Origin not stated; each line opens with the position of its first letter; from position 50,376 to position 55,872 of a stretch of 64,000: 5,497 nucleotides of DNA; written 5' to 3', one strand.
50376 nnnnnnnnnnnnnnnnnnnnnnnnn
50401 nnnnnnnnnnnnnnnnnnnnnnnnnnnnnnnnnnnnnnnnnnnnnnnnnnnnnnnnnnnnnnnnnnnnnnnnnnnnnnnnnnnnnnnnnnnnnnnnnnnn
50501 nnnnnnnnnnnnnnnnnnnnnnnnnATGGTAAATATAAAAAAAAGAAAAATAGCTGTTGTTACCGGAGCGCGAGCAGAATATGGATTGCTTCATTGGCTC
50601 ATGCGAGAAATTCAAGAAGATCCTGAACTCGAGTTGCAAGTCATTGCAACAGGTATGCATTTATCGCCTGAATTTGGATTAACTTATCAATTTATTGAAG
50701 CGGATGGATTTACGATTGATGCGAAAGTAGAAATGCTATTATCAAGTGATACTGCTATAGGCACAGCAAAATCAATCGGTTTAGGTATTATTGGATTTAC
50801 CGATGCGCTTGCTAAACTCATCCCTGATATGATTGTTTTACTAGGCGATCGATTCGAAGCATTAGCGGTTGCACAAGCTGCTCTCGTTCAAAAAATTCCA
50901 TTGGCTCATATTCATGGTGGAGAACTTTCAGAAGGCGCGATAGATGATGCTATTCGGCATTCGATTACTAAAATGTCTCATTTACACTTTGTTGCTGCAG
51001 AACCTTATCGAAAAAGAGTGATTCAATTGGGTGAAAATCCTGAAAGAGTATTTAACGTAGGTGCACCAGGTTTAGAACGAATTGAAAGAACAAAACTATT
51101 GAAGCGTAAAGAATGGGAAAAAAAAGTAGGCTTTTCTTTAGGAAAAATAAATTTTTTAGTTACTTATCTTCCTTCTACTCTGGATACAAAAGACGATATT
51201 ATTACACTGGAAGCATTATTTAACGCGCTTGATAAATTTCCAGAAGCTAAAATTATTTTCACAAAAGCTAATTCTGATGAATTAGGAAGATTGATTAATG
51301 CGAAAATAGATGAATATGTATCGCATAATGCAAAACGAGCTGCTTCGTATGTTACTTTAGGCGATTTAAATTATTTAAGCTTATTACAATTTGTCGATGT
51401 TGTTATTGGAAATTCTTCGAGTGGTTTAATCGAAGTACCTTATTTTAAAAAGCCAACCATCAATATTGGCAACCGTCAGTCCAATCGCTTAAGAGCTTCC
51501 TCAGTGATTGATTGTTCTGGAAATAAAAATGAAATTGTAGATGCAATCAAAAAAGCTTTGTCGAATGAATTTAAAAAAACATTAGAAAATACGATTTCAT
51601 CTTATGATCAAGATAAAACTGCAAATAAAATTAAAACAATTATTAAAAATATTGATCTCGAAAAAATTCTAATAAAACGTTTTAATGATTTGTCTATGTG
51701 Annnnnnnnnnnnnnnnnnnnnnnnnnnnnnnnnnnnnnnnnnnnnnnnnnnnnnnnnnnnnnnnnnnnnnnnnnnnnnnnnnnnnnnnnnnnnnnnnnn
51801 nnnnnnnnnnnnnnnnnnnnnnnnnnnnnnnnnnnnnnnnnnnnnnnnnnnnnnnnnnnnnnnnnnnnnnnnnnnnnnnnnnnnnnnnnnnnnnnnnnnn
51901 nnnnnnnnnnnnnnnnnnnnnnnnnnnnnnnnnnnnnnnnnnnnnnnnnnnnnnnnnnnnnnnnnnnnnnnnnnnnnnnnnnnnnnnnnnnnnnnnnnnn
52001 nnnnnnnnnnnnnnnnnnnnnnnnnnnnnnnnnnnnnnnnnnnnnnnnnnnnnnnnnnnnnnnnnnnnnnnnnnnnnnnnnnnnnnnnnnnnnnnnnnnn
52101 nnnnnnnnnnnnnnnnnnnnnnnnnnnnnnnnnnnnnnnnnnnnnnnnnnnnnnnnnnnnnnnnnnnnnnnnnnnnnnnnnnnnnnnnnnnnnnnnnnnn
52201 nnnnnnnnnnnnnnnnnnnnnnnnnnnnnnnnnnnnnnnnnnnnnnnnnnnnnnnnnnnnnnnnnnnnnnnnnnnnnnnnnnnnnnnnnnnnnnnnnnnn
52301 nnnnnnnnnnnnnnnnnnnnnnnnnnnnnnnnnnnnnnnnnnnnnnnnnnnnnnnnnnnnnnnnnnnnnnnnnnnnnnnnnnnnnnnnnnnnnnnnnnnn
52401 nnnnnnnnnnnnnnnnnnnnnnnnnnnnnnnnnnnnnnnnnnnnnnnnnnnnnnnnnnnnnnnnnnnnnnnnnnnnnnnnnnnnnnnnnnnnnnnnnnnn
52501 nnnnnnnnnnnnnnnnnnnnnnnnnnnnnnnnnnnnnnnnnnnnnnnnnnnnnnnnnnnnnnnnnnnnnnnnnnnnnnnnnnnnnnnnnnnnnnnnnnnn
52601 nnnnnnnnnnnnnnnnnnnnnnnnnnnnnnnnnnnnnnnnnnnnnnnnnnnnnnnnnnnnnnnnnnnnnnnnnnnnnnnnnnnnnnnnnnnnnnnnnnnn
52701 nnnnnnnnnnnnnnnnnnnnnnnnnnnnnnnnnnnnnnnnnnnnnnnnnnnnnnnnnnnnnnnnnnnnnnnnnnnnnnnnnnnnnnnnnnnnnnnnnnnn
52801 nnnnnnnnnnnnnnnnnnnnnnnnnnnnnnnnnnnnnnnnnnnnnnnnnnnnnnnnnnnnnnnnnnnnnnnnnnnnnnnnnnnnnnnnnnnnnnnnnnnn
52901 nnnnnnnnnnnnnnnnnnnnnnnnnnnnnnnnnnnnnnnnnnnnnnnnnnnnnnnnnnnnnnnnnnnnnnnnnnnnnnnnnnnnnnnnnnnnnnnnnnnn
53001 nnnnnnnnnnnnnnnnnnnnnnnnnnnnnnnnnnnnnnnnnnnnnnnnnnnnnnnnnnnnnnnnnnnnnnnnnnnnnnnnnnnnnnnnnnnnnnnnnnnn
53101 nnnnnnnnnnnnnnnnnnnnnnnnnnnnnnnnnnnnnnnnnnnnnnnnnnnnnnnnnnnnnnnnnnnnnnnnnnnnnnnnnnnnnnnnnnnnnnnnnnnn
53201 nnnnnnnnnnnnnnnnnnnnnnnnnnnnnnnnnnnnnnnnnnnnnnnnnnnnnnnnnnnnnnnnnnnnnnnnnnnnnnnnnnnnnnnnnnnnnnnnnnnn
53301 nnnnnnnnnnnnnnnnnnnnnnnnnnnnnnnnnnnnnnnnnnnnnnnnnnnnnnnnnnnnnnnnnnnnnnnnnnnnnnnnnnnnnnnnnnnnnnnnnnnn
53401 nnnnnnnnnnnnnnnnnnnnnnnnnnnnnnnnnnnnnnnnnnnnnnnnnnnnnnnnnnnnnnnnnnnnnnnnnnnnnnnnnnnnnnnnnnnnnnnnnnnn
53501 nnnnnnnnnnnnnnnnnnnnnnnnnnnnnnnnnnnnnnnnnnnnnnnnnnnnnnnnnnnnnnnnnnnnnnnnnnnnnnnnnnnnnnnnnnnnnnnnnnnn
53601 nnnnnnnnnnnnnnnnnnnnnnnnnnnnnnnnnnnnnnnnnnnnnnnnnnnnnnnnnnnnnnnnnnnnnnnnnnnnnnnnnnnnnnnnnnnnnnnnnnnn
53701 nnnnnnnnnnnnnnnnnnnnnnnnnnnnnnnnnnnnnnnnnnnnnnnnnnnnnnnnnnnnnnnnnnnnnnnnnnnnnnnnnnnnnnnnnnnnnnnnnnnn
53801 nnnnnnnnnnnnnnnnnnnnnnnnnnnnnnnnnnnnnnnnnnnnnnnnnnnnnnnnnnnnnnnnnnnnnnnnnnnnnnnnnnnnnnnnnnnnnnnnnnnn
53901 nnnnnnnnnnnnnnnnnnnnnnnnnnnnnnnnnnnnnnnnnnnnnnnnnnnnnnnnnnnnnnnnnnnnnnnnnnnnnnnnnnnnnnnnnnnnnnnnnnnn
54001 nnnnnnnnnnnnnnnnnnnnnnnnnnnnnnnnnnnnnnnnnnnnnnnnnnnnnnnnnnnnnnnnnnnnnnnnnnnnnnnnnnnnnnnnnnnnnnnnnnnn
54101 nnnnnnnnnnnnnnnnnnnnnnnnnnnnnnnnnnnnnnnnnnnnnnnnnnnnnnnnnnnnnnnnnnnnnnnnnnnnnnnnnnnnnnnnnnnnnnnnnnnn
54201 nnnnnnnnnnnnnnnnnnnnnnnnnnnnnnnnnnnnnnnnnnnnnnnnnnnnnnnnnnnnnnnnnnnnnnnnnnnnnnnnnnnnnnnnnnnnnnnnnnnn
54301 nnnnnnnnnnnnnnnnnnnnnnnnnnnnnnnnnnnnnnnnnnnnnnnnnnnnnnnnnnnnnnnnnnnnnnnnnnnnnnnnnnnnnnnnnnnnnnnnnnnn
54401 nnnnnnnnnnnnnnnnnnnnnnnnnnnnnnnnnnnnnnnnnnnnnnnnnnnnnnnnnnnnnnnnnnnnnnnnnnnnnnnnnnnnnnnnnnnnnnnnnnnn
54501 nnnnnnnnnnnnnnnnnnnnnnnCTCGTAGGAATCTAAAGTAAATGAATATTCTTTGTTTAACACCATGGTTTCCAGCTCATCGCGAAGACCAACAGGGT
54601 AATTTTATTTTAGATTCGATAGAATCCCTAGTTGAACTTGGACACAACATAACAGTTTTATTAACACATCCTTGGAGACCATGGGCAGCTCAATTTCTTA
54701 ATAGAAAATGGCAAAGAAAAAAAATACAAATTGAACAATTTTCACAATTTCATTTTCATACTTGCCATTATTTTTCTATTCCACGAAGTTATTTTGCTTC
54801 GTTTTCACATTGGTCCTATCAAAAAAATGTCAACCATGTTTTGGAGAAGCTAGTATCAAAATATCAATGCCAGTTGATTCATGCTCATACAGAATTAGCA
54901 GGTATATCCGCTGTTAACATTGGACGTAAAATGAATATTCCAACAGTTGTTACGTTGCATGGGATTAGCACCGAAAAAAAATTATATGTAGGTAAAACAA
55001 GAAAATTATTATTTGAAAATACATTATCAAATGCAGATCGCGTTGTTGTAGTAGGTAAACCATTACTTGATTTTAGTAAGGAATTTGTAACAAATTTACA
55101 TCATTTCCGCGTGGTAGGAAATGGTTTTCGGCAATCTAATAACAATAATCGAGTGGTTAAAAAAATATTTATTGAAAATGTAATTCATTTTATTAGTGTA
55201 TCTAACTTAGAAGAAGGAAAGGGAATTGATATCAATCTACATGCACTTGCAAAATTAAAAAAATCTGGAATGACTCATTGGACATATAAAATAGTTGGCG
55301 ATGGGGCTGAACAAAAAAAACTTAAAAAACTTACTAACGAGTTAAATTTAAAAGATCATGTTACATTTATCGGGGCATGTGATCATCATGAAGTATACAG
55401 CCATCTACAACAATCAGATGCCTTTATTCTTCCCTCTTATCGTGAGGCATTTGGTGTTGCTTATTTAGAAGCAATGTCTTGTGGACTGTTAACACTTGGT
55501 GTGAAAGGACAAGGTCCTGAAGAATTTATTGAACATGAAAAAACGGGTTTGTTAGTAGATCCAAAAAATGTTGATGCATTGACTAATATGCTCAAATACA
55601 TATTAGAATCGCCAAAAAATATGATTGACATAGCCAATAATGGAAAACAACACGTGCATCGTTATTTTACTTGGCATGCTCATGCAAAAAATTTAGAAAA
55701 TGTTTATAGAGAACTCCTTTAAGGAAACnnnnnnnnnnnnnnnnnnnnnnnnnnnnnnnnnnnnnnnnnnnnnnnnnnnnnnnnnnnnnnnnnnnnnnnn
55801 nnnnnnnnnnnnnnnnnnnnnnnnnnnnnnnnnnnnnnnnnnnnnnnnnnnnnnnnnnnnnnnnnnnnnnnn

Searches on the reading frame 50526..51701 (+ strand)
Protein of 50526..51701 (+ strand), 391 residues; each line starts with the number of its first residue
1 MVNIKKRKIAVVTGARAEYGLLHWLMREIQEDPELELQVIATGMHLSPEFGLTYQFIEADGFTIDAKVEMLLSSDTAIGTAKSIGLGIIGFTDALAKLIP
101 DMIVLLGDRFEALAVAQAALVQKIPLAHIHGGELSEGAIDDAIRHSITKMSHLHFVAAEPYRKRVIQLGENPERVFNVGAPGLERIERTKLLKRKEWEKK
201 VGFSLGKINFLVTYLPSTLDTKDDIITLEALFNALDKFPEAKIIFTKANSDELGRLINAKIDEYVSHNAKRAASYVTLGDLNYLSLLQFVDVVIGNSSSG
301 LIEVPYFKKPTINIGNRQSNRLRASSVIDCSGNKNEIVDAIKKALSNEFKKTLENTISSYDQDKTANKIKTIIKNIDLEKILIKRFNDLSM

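Call 30: search_protein_families(library=pfam, max_evalue=0.00001, proteins=[window:50526-51701:+])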
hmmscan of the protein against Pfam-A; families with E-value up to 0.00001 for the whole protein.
window:50526-51701:+ (391 aa): 1 family
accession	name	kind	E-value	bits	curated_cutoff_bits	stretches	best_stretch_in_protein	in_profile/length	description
PF02350.25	Epimerase_2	-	2.8e-84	283.4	30.6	1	27-374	1-347/347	UDP-N-acetylglucosamine 2-epimerase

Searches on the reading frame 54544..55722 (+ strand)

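Call 30: search_protein_families(library=pfam, max_evalue=0.00001, proteins=[window:54544-55722:+])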
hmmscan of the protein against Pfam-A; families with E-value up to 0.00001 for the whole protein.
window:54544-55722:+ (392 aa): 6 families
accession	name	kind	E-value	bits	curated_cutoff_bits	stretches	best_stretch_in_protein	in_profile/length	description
PF00534.26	Glycos_transf_1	-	2.6e-41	141.5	26.4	1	211-369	13-171/172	Glycosyl transferases group 1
PF13692.12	Glyco_trans_1_4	-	3.3e-29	102.4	27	1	216-355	4-141/142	Glycosyl transferases group 1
PF13439.12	Glyco_transf_4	-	1.6e-13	51.4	28.5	1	19-194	5-165/170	Glycosyltransferase Family 4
PF20706.3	GT4-conflict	-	6.2e-10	39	26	1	161-384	144-385/385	Family 4 Glycosyltransferase in conflict systems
PF13524.12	Glyco_trans_1_2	-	1.9e-09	38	25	1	236-385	7-143/144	Glycosyl transferase-like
PF13579.12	Glyco_trans_4_4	-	2.6e-07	31.6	29.7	1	21-194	6-158/158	Glycosyl transferase 4-like domain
